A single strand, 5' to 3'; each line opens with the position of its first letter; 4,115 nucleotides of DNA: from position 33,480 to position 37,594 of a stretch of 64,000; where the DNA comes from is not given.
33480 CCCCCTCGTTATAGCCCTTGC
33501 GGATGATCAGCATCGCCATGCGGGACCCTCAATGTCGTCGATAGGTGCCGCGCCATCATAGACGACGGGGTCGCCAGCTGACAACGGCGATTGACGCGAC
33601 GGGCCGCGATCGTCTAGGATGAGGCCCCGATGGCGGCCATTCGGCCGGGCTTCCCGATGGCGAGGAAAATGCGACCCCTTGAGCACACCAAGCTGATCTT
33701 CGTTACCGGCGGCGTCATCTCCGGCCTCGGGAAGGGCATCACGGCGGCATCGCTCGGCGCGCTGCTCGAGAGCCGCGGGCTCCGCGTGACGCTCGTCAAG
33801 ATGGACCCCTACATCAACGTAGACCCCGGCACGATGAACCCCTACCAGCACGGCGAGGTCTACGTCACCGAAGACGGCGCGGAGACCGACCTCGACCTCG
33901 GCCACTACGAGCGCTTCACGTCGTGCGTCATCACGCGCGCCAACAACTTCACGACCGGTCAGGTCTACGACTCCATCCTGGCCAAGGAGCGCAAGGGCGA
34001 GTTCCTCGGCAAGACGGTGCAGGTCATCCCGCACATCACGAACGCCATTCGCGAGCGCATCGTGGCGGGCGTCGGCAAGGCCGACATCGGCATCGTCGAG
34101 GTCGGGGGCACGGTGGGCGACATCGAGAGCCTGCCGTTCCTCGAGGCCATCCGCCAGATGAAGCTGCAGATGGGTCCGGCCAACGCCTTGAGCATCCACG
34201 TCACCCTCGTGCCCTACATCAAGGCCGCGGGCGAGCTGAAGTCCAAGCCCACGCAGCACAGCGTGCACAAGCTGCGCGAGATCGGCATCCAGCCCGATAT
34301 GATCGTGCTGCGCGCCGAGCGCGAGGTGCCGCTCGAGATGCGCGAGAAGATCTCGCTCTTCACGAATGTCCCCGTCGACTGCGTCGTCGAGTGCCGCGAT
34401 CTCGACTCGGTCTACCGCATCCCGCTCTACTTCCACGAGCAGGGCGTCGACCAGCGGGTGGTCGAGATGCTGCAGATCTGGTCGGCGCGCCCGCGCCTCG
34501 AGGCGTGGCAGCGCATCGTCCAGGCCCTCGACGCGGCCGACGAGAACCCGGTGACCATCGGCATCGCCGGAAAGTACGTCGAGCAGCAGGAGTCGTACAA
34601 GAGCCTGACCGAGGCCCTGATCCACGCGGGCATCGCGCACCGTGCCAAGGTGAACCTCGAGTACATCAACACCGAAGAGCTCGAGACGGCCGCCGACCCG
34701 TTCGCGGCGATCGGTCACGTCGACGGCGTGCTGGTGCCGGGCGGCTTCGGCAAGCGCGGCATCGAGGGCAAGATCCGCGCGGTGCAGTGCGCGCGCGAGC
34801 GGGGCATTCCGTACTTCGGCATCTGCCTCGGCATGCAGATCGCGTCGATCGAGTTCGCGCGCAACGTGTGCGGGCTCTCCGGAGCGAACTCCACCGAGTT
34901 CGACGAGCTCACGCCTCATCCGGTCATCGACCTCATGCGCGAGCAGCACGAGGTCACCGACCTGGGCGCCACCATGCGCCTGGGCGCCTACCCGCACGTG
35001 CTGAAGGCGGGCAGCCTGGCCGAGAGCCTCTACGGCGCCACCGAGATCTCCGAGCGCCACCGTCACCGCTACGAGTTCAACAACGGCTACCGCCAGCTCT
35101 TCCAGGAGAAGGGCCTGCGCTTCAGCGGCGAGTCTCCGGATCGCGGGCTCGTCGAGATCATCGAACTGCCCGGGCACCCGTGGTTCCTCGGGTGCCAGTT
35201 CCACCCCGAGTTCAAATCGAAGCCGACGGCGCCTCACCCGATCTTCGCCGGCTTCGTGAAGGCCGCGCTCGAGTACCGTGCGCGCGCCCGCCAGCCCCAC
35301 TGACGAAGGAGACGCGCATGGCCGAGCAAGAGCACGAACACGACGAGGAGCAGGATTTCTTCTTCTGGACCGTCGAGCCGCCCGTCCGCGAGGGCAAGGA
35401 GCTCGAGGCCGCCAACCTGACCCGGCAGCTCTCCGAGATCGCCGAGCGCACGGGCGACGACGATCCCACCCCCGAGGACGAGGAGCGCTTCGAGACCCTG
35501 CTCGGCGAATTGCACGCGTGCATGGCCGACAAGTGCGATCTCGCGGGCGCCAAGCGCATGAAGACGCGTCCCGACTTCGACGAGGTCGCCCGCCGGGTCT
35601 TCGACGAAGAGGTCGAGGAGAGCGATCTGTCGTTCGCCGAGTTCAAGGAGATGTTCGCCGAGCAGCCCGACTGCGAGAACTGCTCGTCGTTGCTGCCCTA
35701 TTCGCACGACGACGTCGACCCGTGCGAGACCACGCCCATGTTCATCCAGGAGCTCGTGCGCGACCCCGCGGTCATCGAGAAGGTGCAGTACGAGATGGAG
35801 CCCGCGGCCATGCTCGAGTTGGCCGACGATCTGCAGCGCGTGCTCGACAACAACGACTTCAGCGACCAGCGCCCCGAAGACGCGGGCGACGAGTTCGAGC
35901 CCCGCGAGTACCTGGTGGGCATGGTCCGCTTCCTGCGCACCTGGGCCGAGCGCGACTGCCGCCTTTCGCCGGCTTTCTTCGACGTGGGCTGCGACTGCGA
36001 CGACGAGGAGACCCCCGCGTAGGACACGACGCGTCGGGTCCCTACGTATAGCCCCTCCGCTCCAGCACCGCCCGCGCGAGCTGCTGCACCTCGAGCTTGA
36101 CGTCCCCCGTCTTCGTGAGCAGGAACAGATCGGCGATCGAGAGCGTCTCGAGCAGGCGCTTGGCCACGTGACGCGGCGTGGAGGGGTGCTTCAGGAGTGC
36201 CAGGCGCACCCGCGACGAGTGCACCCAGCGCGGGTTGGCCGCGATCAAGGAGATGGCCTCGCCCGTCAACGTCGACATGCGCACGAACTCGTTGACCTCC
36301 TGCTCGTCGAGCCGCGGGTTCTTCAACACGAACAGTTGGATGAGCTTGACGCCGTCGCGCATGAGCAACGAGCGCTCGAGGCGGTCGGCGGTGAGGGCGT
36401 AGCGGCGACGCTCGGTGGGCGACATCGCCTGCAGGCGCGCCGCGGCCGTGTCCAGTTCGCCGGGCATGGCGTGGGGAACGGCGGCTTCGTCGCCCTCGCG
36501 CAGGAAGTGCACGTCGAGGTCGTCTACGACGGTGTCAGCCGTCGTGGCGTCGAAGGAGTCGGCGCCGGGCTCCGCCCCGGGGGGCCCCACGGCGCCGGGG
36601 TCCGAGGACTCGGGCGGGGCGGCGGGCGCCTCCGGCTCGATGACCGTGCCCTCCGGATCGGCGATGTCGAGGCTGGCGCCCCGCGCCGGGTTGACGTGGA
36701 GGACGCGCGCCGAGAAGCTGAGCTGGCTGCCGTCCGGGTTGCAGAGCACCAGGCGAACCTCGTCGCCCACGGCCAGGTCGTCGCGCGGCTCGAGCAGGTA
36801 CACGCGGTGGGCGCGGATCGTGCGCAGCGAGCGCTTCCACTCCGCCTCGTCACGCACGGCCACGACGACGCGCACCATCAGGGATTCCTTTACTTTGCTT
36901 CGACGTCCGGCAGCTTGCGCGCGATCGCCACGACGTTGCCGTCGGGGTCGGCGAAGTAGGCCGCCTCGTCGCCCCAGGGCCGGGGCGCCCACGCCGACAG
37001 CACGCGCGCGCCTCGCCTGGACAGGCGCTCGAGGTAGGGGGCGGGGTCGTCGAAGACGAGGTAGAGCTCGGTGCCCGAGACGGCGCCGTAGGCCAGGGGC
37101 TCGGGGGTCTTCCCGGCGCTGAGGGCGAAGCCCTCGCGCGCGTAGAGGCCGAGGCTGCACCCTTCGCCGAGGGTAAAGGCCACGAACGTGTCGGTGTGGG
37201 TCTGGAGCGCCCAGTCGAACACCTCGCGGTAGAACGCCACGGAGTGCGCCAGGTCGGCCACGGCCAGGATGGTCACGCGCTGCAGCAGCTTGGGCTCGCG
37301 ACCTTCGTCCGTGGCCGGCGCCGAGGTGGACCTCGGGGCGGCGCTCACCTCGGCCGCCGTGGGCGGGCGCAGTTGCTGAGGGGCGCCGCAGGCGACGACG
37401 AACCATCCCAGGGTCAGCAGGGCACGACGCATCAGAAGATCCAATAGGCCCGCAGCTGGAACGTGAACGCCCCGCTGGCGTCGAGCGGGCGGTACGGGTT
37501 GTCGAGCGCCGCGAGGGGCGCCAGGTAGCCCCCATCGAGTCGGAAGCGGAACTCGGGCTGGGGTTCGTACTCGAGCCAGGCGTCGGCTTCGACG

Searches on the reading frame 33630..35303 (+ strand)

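Call 10: search_protein_families(library=pfam, proteins=[window:33630-35303:+], max_evalue=0.001)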
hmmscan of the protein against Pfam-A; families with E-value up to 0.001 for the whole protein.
window:33630-35303:+ (557 aa): 4 families
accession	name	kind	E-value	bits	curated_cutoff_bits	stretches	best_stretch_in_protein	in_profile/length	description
PF06418.20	CTP_synth_N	-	9.7e-122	405.9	26.1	1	21-283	1-265/265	CTP synthase N-terminus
PF00117.34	GATase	-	7.8e-39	133.7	22.8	1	321-544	4-189/190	Glutamine amidotransferase class-I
PF07722.19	Peptidase_C26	-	3.9e-08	33.8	20.5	1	385-527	98-219/219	Peptidase C26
PF01656.29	CbiA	-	6.4e-06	26.6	25.4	1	31-79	8-54/125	CobQ/CobB/MinD/ParA nucleotide binding domain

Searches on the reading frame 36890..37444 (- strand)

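Call 10: search_protein_families(library=pfam, proteins=[window:36890-37444:-], max_evalue=0.001)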
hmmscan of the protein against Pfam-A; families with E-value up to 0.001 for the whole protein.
window:36890-37444:- (184 aa): 4 families
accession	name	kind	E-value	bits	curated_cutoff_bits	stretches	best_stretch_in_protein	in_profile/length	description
PF00903.31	Glyoxalase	-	1.3e-10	42.1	20.6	1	59-173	6-120/121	Glyoxalase/Bleomycin resistance protein/Dioxygenase superfamily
PF12681.13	Glyoxalase_2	-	1.3e-10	41.6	30.1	1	57-177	3-116/118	Glyoxalase-like domain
PF18029.7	Glyoxalase_6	-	5.1e-09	37.2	23.6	1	60-173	4-104/106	Glyoxalase-like domain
PF22677.2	Ble-like_N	-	0.00036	20.7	24.5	1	59-90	6-38/41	Bleomycin resistance protein-like N-terminal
